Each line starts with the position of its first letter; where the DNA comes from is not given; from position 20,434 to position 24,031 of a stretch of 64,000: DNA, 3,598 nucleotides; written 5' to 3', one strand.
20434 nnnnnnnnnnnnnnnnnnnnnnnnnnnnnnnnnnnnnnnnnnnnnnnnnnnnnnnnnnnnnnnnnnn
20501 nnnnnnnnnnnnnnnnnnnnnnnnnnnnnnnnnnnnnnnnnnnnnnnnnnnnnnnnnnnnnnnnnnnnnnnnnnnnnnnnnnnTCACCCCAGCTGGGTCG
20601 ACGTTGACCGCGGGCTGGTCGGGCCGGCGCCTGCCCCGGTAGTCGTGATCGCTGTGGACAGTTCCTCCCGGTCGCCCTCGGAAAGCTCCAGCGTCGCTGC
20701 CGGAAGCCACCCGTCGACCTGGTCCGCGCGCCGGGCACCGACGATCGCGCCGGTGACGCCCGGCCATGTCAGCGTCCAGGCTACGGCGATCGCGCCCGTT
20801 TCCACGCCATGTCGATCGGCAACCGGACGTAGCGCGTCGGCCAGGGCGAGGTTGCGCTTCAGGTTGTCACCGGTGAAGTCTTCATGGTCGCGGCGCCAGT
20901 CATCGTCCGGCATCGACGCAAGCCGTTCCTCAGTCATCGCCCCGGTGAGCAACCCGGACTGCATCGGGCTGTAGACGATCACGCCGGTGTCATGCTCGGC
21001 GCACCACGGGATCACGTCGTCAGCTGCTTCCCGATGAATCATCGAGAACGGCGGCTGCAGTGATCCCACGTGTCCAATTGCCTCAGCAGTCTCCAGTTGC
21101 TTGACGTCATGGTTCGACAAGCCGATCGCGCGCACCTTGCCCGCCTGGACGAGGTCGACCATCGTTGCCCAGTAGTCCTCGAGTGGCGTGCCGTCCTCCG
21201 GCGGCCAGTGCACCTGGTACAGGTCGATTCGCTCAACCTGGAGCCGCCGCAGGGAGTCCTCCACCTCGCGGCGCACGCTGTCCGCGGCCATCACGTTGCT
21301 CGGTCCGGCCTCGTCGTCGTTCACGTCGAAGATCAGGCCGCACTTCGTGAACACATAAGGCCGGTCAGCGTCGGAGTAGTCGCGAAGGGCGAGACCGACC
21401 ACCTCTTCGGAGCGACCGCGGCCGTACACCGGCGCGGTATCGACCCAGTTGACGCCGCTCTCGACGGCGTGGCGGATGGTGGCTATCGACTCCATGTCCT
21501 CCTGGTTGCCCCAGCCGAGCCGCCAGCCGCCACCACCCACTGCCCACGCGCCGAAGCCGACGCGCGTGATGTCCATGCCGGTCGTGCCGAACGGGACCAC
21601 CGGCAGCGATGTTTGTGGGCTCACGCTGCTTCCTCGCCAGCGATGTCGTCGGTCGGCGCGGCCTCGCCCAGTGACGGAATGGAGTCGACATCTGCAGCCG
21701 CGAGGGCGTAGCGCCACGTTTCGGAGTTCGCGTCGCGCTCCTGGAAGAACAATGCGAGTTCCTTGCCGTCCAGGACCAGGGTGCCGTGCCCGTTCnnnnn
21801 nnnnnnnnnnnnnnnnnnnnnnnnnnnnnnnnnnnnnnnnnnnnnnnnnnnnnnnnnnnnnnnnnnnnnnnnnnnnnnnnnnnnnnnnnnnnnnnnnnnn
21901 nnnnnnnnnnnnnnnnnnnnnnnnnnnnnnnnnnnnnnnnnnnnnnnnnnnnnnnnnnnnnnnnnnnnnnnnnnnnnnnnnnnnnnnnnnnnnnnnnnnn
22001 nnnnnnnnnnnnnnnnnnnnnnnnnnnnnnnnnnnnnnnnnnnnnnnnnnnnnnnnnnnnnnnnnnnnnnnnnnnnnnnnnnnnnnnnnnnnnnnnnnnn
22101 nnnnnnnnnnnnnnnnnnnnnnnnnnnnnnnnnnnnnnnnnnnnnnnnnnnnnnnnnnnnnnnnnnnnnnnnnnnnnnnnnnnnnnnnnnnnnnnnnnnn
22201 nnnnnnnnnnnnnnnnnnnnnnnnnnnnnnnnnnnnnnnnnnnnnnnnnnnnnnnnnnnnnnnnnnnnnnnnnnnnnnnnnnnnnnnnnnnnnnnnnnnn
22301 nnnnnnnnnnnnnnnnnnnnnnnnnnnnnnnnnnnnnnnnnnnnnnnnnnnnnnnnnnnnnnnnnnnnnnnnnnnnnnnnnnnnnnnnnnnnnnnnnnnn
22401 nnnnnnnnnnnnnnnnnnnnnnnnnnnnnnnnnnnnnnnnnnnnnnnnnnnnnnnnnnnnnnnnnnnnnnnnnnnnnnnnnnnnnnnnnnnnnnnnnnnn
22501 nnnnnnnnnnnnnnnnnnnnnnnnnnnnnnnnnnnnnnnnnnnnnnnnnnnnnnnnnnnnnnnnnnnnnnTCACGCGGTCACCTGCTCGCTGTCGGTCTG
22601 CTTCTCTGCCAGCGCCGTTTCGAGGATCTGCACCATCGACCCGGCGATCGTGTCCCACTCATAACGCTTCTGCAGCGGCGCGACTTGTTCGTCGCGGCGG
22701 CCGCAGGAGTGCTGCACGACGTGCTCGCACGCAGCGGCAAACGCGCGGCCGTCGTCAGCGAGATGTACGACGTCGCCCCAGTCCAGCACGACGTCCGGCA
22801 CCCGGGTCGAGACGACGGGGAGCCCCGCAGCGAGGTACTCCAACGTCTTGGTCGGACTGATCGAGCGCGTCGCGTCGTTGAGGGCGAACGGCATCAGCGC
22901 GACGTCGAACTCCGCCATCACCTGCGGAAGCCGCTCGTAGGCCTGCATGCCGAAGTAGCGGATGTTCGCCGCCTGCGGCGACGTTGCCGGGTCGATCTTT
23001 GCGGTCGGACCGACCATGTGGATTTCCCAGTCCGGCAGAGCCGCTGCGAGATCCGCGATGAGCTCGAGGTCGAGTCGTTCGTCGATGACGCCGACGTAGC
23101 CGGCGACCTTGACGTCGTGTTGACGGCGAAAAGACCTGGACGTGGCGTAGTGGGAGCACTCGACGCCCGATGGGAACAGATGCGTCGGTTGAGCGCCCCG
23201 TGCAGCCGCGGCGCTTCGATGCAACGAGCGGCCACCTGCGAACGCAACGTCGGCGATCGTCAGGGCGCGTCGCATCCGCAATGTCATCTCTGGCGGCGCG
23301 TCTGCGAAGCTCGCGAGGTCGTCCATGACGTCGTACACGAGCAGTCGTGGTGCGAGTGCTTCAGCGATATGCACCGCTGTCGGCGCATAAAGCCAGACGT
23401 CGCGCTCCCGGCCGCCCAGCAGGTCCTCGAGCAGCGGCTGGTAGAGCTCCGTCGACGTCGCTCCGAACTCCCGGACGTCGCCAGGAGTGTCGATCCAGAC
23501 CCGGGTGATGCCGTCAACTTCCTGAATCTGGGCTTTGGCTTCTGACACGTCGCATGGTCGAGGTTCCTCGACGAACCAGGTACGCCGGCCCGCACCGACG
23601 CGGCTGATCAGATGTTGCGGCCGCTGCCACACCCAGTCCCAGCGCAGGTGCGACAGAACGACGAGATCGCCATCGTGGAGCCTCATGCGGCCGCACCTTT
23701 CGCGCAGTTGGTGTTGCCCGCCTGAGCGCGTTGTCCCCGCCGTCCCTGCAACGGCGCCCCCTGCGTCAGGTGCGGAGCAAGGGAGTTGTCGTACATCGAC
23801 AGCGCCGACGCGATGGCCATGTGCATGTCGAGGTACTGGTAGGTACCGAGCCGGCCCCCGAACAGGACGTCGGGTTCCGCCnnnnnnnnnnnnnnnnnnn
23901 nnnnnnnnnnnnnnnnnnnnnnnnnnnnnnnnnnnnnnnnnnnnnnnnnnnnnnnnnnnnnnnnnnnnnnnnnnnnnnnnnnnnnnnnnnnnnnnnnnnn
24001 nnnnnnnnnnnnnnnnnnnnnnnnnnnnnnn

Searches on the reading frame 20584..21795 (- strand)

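Call 44: search_protein_families(library=pfam, proteins=[window:20584-21795:-], max_evalue=0.0001)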
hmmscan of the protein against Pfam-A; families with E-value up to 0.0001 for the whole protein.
window:20584-21795:- (403 aa): 1 family
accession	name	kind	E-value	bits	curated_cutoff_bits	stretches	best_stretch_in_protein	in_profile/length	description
PF00248.27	Aldo_ket_red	-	2.6e-65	220.8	24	1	79-379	2-286/291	Aldo/keto reductase family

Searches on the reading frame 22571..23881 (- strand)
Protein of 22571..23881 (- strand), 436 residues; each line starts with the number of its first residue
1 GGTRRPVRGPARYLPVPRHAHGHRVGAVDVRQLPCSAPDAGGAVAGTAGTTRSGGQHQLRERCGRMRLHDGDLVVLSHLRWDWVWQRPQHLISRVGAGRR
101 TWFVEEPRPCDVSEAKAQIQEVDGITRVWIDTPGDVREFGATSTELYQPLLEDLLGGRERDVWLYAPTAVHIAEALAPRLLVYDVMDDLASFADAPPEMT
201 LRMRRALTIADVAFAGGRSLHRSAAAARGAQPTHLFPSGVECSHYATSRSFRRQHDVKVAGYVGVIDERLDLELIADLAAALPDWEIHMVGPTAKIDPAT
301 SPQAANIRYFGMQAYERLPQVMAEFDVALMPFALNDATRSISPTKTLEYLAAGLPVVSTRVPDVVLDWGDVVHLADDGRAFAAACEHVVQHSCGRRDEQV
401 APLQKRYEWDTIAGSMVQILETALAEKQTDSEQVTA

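Call 44: search_protein_families(library=pfam, proteins=[window:22571-23881:-], max_evalue=0.0001)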
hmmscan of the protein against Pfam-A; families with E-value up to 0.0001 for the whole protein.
window:22571-23881:- (436 aa): 2 families
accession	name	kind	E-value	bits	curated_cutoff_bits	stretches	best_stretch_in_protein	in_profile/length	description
PF13692.12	Glyco_trans_1_4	-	5.7e-11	43.3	27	1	273-390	22-141/142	Glycosyl transferases group 1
PF13524.12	Glyco_trans_1_2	-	1.2e-06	29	25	1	274-395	5-118/144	Glycosyl transferase-like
